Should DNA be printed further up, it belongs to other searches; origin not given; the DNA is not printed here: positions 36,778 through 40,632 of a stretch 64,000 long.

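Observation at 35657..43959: MoxR AAA+ / metallopeptidase-vWA giant / 1124-aa orphan: candidate NTP-driven ternary conflict system next to the integrase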

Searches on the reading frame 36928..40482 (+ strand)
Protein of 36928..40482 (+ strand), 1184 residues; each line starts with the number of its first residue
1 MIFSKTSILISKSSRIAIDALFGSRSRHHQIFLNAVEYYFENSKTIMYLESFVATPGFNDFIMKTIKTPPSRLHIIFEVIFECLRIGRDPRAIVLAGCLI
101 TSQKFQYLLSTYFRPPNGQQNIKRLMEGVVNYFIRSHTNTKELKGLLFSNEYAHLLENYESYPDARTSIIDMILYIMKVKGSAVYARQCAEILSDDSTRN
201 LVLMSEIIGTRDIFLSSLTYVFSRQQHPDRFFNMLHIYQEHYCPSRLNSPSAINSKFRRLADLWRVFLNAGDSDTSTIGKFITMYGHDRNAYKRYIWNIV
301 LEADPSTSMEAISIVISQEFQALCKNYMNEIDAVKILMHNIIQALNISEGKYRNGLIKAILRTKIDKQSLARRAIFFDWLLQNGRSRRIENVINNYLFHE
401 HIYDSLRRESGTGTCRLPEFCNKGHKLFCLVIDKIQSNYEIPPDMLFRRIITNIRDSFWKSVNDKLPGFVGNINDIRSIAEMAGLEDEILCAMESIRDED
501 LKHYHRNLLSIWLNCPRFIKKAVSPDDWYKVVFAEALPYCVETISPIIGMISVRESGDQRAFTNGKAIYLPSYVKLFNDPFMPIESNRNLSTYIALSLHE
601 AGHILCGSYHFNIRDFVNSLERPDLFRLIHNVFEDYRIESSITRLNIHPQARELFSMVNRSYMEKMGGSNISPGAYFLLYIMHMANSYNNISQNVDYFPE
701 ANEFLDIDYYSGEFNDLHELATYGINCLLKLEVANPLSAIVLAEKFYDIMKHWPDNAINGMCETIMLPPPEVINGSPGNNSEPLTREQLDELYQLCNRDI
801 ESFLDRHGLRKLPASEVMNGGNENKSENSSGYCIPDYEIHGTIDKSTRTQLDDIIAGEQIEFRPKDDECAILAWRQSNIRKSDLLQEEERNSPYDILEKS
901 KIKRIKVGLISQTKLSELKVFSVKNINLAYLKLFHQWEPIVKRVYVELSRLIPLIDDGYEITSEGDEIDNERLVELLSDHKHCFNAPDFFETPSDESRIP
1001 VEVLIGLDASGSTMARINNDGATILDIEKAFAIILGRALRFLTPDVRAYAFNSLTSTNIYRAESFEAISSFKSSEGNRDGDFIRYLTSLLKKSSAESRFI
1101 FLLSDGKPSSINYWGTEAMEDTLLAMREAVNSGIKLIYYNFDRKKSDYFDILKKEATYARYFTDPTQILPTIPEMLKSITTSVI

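Call 3: search_protein_families(library=pfam, proteins=[window:36928-40482:+], max_evalue=0.01)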
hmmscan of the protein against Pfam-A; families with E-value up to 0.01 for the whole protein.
window:36928-40482:+ (1184 aa): 0 families

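Call 4: search_protein_families(library=padloc, proteins=[window:36928-40482:+], max_evalue=0.01)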
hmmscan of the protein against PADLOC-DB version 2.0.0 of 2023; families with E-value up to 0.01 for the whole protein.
window:36928-40482:+ (1184 aa): 0 families

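Call 11: search_solved_structures(query=window:36928-40479:+, max_evalue=1)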
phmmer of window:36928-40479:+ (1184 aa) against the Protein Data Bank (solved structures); distinct sequences matched with E-value up to 1: 3.
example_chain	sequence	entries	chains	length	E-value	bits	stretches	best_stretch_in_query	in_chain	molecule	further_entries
9qhd_G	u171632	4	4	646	1.1e-08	36.5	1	965-1179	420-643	Nitric oxide reductase NorD protein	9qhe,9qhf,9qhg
9qh6_G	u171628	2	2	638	2.2e-05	25.5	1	963-1176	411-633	von Willebrand factor, type A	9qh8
2ku6_A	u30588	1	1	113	0.79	10.4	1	104-157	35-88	Major prion protein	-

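Call 13: find_homologous_proteins(query=window:36928-40479:+)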
Query window:36928-40479:+ (1184 aa): 5 proteins with E <= 0.001 among 5218 candidates.
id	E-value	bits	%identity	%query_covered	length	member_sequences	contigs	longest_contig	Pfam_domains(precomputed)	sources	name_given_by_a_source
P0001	0.0e+0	2251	100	83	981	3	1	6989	-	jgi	-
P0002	0.0e+0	1668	66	96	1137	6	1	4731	-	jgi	-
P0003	2.4e-169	583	34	82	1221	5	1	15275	-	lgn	-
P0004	3.9e-13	66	32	16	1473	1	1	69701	PF11775.14,PF00092.35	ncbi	-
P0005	4.2e-6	43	29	18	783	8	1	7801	PF00092.35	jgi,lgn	-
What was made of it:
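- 36928..40482 (+): 1184-aa NorD/CbbO-type vWA adaptor ('giant'). The start overlaps the ATPase stop by one base. The first ~520 aa match no family. Only three related clusters were found among 5.8 billion proteins (100%, 66% and 34% identity), plus two that share mainly the vWA domain (call 13).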

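Call 14: find_encoding_contigs(protein=P0003, flank=10000)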
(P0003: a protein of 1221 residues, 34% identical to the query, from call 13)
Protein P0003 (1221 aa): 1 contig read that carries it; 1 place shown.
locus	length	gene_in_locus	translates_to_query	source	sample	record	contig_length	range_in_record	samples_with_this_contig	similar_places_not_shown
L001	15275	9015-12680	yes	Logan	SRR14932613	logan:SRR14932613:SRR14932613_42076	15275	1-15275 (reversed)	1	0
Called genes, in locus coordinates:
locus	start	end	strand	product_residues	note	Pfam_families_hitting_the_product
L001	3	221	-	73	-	?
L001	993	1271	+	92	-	-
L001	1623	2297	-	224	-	-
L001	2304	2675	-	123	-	PF07238:PilZ (weak)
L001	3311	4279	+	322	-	PF04616:Glyco_hydro_43 (weak)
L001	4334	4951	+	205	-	-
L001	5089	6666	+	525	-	PF02743:dCache_1, PF22673:MCP-like_PDC_1 (faint), PF00990:GGDEF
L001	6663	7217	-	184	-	-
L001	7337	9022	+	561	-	PF07728:AAA_5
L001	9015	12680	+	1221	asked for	-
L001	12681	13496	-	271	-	-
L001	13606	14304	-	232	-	-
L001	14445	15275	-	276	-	?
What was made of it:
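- On NorD/CbbO-type vWA adaptor: The same gene order is seen in L001, where the called ATPase and giant genes overlap by 8 nt (call 14).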

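Call 15: find_encoding_contigs(protein=P0002, flank=10000)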
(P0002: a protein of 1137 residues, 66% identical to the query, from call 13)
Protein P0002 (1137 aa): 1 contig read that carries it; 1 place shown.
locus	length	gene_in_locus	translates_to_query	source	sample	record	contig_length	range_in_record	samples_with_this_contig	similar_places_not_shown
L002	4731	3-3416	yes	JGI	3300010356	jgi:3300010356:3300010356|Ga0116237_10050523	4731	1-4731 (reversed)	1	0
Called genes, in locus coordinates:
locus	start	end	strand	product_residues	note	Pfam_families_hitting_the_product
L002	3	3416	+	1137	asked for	?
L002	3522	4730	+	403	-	?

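Call 16: find_encoding_contigs(protein=P0001, flank=10000)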
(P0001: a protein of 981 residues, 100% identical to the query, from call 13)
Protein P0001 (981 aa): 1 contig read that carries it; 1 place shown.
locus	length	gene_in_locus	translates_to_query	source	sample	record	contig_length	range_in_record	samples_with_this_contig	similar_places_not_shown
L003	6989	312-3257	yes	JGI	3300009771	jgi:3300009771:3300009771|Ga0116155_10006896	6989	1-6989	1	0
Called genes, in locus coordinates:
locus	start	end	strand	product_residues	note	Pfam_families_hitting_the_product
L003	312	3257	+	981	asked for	-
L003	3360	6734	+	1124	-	-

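Call 35: search_protein_families(library=pfam, proteins=[P0003, P0004, P0005], max_evalue=5)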
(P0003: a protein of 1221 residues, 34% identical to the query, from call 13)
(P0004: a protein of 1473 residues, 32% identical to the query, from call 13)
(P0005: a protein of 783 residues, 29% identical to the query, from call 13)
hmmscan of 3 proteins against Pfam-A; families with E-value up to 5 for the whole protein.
P0003 (1221 aa): 4 families
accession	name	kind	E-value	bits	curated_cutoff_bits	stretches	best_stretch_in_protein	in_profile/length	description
PF08440.15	Poty_PP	-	0.0008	19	23.4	1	1070-1129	4-63/277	Potyviridae polyprotein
PF07299.16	EF-G-binding_N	-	0.00081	20.3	27.1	1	165-234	13-78/83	Elongation factor G-binding protein, N-terminal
PF22949.1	HRI2_3H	-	0.32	11.3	27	1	684-711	42-68/80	Heme-regulated eIF-2-alpha kinase, helical domain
PF08576.15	DUF1764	-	3.8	8.8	27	0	866-925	7-65/100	Eukaryotic protein of unknown function (DUF1764)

P0004 (1473 aa): 4 families
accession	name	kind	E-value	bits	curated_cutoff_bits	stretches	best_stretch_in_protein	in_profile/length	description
PF00092.34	VWA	-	2.9e-11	44.3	23.8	1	1292-1448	2-153/174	von Willebrand factor type A domain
PF11775.14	CobT_C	-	1e-05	25.8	21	2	1369-1417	115-167/220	Cobalamin biosynthesis protein CobT VWA domain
PF13768.12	VWA_3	-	0.00028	21.4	27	1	1291-1434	2-133/155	von Willebrand factor type A domain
PF13519.12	VWA_2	-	0.00061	20.8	27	1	1292-1399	1-106/107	von Willebrand factor type A domain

P0005 (783 aa): 3 families
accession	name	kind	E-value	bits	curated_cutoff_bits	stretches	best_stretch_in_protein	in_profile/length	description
PF00092.34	VWA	-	1.5e-06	29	23.8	1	602-763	3-160/174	von Willebrand factor type A domain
PF13519.12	VWA_2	-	0.0014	19.6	27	1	602-708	2-106/107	von Willebrand factor type A domain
PF05762.20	VWA_CoxE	-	0.051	13.4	26.4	1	554-613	12-71/222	VWA domain containing CoxE-like protein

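Call 58: search_solved_structures(query=A5, max_evalue=1, show_alignments=2)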
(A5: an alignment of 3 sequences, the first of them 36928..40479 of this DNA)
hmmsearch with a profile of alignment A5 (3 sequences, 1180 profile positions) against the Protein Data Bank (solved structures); distinct sequences matched with E-value up to 1: 3.
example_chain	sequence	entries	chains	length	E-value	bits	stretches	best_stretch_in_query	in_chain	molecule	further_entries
9qhd_G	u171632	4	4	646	3.3e-08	34.9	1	992-1176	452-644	Nitric oxide reductase NorD protein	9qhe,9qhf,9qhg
9qh6_G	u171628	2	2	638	5.6e-05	24.2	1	960-1146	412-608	von Willebrand factor, type A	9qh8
4uos_A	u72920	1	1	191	0.4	11.5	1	43-207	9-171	DESIGNED HELICAL BUNDLE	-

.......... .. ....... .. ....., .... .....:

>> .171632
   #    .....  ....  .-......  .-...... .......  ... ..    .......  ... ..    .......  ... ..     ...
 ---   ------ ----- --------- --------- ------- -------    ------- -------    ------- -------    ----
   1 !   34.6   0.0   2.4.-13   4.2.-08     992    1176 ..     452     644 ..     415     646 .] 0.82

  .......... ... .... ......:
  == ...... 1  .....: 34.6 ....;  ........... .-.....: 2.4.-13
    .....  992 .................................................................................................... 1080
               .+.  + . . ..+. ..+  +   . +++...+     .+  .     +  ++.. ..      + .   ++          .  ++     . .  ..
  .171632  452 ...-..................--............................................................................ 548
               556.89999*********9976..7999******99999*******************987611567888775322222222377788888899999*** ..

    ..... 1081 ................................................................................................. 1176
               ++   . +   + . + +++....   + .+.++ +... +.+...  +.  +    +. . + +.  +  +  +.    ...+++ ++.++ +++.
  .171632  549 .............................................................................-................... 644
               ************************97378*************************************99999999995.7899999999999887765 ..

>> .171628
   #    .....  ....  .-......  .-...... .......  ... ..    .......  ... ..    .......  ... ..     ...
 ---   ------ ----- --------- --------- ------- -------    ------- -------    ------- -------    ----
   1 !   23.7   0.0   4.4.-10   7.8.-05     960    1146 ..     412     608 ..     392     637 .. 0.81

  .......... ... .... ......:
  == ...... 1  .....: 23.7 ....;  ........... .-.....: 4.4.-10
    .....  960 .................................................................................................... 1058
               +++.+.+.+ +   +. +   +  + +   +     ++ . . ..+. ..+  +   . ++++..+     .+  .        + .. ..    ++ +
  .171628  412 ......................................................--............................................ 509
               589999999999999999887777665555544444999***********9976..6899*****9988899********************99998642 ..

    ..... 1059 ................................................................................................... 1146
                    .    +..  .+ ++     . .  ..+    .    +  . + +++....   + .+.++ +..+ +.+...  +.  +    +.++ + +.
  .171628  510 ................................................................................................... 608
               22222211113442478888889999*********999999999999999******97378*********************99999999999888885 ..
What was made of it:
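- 39805..40479 (+): C-terminal vWA domain of the giant (aa ~960-1184). The MIDAS motif DASGST is at 39949-39966 and the distal SDGKP at 40237-40251. The finger-equivalent segment and the C-terminal tail align to NorD. The MIDAS Thr position aligns to Asn1077 (call 58).
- The MIDAS Thr position is Asn (call 58).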

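Call 63: find_related_loci(query=A5, collection=metagenome_contigs, flank=10000)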
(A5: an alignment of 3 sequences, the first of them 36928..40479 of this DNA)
Query A5 (1184 aa) in metagenome_contigs; peptide patterns used: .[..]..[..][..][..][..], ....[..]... (x = any residue, [..] = any of these).
599 stretches matched a pattern, but none encodes a relative of the query by tblastn (E <= 1e-3).

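Call 65: find_related_loci(query=A5, collection=viral_contigs, flank=10000)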
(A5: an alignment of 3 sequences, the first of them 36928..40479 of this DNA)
Query A5 (1184 aa) in viral_contigs; peptide patterns used: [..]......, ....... (x = any residue, [..] = any of these).
146 stretches matched a pattern, but none encodes a relative of the query by tblastn (E <= 1e-3).
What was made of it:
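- Tried and rejected: (4) Metagenome and viral contig scans with the giant profile found no relative (calls 63, 65).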

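Call 83: search_dna_similar(query=window:36928-40479:+, collection=plasmids, mode=protein, max_evalue=0.001, max_rows=15)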
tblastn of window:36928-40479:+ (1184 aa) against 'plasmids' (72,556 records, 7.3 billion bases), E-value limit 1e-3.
Records with a match: 179; places in all: 190; records where one place covers at least 80% of the query: 0.
Best place of each record, by identity: <60% 179.
By first word of the organism name: Phaeobacter 57; Rhizobium 31; Agrobacterium 17; Azospirillum 16; Ensifer 9; Sinorhizobium 8; Roseibium 7; Ruegeria 4; Labrenzia 4; Paracoccus 3; and 20 more.
By predicted mobility (MOB-suite, as given by PLSDB): non-mobilizable 153; conjugative 18; mobilizable 8.
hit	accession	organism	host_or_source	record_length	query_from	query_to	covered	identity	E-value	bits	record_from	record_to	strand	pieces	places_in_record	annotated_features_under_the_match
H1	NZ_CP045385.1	Ruegeria sp. THAF33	pure culture,Surface of a polyethylene ...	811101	938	1182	21%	23.9%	8e-11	75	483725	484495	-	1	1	VWA domain-containing protein | cytochrome c oxidase subunit 3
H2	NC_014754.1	Sulfuricurvum kujiense DSM 16994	drain water from underground crude oil ...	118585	965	1180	18%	27.0%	4e-6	59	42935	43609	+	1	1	VWA domain-containing protein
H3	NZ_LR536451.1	Methylocella tundrae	-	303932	964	1179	18%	26.8%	2e-8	67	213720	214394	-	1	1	VWA domain-containing protein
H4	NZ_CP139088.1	Methylocella tundrae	Single cell,tundra wetland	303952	964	1179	18%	26.8%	2e-8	67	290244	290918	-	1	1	VWA domain-containing protein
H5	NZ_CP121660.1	Sinorhizobium terangae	Desmanthus virgatus,cell culture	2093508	937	1159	19%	25.7%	2e-4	54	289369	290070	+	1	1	none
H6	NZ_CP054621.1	Azospirillum oryzae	cell culture,soil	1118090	963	1183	19%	25.8%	2e-7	64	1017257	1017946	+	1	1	record has no annotation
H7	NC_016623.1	Azospirillum lipoferum 4B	-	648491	963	1183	19%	25.6%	2e-8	67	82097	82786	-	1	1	VWA domain-containing protein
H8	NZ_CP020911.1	Rhizobium etli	Phaseolus vulgaris,cell culture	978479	938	1181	21%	23.1%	4e-4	53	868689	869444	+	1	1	VWA domain-containing protein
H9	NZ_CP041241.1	Sinorhizobium mexicanum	Acaciella angustissima,cell culture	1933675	932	1159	19%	24.6%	6e-4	52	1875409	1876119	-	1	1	none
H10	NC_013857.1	Azospirillum sp. B510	-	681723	963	1183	19%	25.3%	1e-8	67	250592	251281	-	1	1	VWA domain-containing protein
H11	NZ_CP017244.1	Rhizobium etli 8C-3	Phaseolus vulgaris,cell culture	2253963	964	1179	18%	25.5%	6e-6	59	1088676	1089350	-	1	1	record has no annotation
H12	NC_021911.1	Rhizobium etli bv. mimosae str. Mim1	Mimosa affinis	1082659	938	1181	21%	22.6%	6e-4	52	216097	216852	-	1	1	record has no annotation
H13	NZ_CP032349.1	Azospirillum brasilense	soil sample,Agricultural field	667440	964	1179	18%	25.4%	7e-9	68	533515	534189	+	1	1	VWA domain-containing protein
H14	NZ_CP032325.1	Azospirillum argentinense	soil sample,Agricultural field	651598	964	1179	18%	25.3%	5e-9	69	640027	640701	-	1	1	VWA domain-containing protein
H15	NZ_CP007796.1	Azospirillum argentinense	Triticum aestivum L.,Root,wheat ...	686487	964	1179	18%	25.3%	6e-9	69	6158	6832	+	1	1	VWA domain-containing protein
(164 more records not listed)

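Call 85: find_encoding_contigs(protein=P0004, flank=10000, max_places=3)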
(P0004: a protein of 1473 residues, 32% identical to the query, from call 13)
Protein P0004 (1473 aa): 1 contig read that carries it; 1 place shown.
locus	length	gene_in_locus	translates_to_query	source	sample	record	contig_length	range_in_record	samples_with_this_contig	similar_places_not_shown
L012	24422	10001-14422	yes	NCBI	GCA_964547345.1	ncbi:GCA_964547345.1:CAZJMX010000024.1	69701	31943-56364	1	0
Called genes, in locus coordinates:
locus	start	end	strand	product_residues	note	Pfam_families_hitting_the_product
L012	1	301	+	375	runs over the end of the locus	-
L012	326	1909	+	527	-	PF00389:2-Hacid_dh, PF02826:2-Hacid_dh_C, PF19304:PGDH_inter, PF01842:ACT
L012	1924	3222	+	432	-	PF00709:Adenylsucc_synt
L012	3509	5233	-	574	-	PF02770:Acyl-CoA_dh_M (weak), PF00441:Acyl-CoA_dh_1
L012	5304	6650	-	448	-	PF02550:AcetylCoA_hydro, PF13336:AcetylCoA_hyd_C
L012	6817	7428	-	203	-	PF00440:TetR_N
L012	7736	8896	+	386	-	PF00389:2-Hacid_dh, PF02826:2-Hacid_dh_C, PF03446:NAD_binding_2 (weak)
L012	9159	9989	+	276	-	PF07728:AAA_5, PF08406:CbbQ_C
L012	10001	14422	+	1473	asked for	PF11775:CobT_C (faint), PF00092:VWA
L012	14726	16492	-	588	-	PF00583:Acetyltransf_1 (weak), PF00850:Hist_deacetyl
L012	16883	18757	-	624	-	PF02550:AcetylCoA_hydro, PF13336:AcetylCoA_hyd_C, PF13302:Acetyltransf_3, PF00583:Acetyltransf_1, PF13420:Acetyltransf_4 (weak), PF13508:Acetyltransf_7 (weak)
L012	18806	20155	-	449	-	PF02550:AcetylCoA_hydro, PF13336:AcetylCoA_hyd_C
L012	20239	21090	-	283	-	PF01210:NAD_Gly3P_dh_N, PF02737:3HCDH_N, PF00725:3HCDH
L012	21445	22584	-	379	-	PF02771:Acyl-CoA_dh_N, PF02770:Acyl-CoA_dh_M, PF00441:Acyl-CoA_dh_1, PF08028:Acyl-CoA_dh_2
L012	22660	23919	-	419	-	PF00108:Thiolase_N, PF02803:Thiolase_C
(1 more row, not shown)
